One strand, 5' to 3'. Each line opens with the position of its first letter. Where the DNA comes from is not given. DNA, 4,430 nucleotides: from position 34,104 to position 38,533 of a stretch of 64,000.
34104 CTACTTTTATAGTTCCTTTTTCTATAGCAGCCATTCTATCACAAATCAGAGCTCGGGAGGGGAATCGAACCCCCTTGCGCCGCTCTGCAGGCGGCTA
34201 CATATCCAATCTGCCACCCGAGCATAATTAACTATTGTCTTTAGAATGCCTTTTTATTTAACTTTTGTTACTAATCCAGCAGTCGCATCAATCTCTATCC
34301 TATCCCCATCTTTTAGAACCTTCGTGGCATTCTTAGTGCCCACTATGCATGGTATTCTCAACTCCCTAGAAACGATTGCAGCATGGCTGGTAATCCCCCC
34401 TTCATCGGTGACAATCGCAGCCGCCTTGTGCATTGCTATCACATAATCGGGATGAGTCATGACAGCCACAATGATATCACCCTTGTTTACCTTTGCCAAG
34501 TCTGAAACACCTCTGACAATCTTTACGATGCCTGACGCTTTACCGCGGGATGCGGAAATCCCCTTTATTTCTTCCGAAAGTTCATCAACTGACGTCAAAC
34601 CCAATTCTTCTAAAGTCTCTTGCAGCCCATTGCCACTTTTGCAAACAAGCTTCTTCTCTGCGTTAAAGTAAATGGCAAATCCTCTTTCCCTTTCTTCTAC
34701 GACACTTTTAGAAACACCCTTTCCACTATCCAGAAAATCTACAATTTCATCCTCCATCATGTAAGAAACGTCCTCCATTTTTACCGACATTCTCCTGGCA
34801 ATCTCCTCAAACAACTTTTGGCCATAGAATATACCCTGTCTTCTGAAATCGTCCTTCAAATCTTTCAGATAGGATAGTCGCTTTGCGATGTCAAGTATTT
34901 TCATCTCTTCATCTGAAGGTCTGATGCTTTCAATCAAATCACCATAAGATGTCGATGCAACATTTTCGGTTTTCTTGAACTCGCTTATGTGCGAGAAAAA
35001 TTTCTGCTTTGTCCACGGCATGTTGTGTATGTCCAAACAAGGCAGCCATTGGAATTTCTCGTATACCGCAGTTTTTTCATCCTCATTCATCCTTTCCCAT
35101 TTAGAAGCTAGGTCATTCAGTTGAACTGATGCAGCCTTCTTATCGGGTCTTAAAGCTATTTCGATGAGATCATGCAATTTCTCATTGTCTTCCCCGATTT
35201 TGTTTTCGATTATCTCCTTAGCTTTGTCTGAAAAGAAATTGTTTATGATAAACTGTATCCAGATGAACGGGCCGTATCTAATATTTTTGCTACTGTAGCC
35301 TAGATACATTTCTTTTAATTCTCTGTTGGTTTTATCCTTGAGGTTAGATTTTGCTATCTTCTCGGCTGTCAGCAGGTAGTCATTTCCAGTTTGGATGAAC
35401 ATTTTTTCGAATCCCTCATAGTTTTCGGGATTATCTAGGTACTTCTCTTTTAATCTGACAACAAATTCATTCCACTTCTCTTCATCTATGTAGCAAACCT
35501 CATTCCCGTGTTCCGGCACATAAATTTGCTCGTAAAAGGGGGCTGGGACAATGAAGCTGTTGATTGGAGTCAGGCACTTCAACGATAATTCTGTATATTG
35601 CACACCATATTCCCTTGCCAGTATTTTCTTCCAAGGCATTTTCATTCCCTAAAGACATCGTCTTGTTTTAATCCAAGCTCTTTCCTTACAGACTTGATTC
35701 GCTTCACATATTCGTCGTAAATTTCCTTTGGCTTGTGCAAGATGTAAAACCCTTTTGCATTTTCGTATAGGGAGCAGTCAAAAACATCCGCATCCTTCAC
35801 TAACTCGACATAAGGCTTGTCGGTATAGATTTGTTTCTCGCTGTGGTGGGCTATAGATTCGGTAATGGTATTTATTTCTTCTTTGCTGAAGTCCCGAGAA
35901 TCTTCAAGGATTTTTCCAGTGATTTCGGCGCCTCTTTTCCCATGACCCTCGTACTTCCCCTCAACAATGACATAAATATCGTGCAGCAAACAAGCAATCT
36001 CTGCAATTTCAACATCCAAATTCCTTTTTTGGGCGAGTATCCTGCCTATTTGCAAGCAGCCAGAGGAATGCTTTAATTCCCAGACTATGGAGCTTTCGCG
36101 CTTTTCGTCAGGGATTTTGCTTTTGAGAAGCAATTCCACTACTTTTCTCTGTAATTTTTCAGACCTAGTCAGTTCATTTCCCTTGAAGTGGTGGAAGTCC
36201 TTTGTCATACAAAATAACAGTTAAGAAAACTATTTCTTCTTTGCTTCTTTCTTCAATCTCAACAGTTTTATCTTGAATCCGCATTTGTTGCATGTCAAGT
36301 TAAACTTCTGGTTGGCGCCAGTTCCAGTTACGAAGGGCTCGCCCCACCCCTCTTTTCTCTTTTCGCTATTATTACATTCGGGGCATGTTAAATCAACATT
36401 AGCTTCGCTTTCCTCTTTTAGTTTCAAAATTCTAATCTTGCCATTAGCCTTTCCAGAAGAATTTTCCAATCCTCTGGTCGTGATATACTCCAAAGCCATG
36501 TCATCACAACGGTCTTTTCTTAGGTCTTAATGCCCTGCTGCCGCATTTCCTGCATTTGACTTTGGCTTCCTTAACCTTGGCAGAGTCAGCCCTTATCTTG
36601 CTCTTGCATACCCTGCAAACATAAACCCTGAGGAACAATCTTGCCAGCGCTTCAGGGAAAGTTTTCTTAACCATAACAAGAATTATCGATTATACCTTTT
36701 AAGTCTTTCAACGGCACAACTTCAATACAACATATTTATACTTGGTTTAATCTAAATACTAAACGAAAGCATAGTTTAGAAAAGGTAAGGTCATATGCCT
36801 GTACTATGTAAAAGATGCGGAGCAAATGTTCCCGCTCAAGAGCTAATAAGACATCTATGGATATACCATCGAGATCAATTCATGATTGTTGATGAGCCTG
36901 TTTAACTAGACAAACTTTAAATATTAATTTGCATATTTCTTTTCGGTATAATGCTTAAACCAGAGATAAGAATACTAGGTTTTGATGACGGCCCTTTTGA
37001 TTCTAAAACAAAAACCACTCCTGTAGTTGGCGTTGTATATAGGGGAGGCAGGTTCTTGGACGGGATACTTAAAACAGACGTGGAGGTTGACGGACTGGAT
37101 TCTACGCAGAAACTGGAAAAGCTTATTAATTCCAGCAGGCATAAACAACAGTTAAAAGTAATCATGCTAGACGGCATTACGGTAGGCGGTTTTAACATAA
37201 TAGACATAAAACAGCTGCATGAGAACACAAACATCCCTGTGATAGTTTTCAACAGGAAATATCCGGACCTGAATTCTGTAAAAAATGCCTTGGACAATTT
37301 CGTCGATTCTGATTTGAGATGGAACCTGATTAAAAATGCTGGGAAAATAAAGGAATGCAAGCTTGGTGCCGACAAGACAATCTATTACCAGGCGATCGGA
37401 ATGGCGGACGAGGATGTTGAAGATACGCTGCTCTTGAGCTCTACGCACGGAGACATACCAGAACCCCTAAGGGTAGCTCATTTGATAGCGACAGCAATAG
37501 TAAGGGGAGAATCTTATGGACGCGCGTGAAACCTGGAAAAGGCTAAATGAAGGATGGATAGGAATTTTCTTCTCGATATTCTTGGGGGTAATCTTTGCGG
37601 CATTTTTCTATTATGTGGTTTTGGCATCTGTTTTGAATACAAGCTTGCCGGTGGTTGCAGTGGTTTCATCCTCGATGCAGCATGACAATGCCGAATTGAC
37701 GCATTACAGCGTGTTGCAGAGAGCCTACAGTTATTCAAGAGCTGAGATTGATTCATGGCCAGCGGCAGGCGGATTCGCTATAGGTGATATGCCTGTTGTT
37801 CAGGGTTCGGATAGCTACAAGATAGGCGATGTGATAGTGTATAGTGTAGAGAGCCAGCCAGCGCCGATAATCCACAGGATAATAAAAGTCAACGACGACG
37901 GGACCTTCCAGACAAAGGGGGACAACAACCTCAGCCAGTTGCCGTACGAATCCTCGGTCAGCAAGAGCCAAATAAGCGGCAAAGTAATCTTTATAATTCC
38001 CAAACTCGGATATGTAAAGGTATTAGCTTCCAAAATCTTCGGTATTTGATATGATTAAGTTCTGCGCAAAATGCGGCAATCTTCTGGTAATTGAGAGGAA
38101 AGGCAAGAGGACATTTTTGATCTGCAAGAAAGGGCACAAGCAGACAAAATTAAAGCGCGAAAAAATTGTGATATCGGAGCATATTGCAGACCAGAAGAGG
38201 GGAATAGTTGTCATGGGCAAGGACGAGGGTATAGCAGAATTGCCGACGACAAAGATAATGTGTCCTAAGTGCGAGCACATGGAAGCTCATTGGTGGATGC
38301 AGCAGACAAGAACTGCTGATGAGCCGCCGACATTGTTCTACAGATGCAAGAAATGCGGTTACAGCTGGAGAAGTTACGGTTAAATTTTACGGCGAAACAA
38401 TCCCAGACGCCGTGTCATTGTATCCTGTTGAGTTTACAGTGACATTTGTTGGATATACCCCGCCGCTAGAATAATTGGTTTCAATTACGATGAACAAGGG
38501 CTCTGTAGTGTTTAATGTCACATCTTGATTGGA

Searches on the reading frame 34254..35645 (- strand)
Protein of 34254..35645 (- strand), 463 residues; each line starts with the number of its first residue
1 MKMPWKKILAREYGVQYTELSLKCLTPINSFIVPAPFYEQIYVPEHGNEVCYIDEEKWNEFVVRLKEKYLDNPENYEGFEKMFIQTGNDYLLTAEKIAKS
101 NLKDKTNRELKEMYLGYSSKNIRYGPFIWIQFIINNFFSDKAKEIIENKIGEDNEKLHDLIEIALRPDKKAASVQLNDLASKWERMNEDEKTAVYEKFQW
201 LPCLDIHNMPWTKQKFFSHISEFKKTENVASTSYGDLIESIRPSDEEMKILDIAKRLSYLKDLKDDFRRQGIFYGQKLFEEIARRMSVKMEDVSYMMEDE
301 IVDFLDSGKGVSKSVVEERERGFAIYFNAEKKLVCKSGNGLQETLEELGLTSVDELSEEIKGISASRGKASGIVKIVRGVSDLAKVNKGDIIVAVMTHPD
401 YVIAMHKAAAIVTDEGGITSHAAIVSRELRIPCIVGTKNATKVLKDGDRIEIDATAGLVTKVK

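Call 9: search_protein_families(library=ncbifam, proteins=[window:34254-35645:-], max_evalue=0.01)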
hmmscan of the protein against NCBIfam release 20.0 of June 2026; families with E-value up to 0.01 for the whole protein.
window:34254-35645:- (463 aa): 27 families (the best 25 are shown)
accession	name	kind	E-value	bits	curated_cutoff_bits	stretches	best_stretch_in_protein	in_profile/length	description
NF005057.0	PRK06464.1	equivalog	5.9e-37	127.1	598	1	359-461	357-462/798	phosphoenolpyruvate synthase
TIGR01418.1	PEP_synth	equivalog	2.1e-33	115.7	739.75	1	360-457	354-451/784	pyruvate, water dikinase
NF006153.0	PRK08296.1-5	subfamily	4.8e-29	101.2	578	1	355-462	499-606/608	hypothetical protein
NF004882.0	PRK06241.2-3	equivalog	1e-25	90.1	850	1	275-463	635-820/827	phosphoenolpyruvate synthase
NF004878.0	PRK06241.1-3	subfamily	4.5e-25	87.9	945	1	284-460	715-887/891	phosphoenolpyruvate synthase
NF006149.0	PRK08296.1-1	equivalog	2.2e-22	79.2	730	1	358-460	463-565/568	hypothetical protein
NF006151.0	PRK08296.1-3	equivalog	9.4e-22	77.3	693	1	357-461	498-602/604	hypothetical protein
NF004978.0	PRK06354.1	subfamily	2.8e-21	75.6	462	1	360-461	483-584/590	pyruvate kinase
NF004877.0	PRK06241.1-2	subfamily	6.4e-21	74.4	866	1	288-460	700-866/869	phosphoenolpyruvate synthase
NF041857.1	RIF_Ptrans_rph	equivalog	1.6e-20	73.1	999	1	280-459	684-861/864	rifamycin-inactivating phosphotransferase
NF006150.0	PRK08296.1-2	subfamily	2.2e-20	72.4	650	1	357-462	500-605/633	hypothetical protein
NF004881.0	PRK06241.2-2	equivalog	2.6e-20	72.3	883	1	289-460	711-888/898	phosphoenolpyruvate synthase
NF006152.0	PRK08296.1-4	equivalog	3.5e-20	71.9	723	1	358-461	504-607/609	hypothetical protein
NF004531.0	PRK05878.1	equivalog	1.1e-18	67.2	456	1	360-460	354-455/534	pyruvate, phosphate dikinase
NF004880.0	PRK06241.2-1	equivalog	1.3e-18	66.4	972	1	288-459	670-834/837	phosphoenolpyruvate synthase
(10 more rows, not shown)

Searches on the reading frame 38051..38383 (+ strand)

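Call 50: search_protein_families(library=pfam, proteins=[window:38051-38383:+], max_evalue=0.1)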
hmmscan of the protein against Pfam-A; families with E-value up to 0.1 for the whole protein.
window:38051-38383:+ (110 aa): 13 families
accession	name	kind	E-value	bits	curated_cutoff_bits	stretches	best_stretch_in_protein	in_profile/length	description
PF01096.23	Zn_ribbon_TFIIS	-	2.4e-19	69.3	21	1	70-107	2-39/39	Transcription factor S-II (TFIIS)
PF02150.21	Zn_ribbon_RPB9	-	7.5e-05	23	25.2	1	2-22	1-21/36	RNA polymerases M/15 Kd subunit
PF07282.18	Cas12f1-like_TNB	-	0.0042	17.6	26.3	1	67-105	27-49/60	Cas12f1-like, TNB domain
PF24042.1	DUF7351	-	0.0065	16.7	31.2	1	5-108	4-106/177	Domain of unknown function (DUF7351)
PF12760.12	Zn_ribbon_IS1595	-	0.009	16.4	25.4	1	69-104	19-45/46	Transposase zinc-ribbon domain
PF13408.12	Zn_ribbon_recom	-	0.016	16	25.3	1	4-35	7-38/58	Recombinase zinc beta ribbon domain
PF13717.11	Zn_ribbon_4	-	0.027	14.9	30.3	0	98-107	27-36/36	zinc-ribbon domain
PF21957.2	Zn_ribbon_16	-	0.03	14.7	27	1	66-105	12-53/65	Zinc beta-ribbon finger, putative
PF11792.14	Baculo_LEF5_C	-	0.04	14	24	0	84-103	22-41/42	Baculoviridae late expression factor 5 C-terminal domain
PF12251.13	SNAPC3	-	0.044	13.9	23.8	0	65-104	142-179/199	snRNA-activating protein complex (SNAPc), subunit 3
PF05883.17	Baculo_RING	-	0.046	14.1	26.7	1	36-76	27-64/139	Baculovirus U-box/Ring-like domain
PF09297.16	Zn_ribbon_NUD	-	0.091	12.9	24.8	0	3-9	4-10/32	NADH pyrophosphatase zinc ribbon domain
PF09723.15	Zn_ribbon_8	-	0.097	13.1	34.4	0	96-104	5-13/41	Zinc ribbon domain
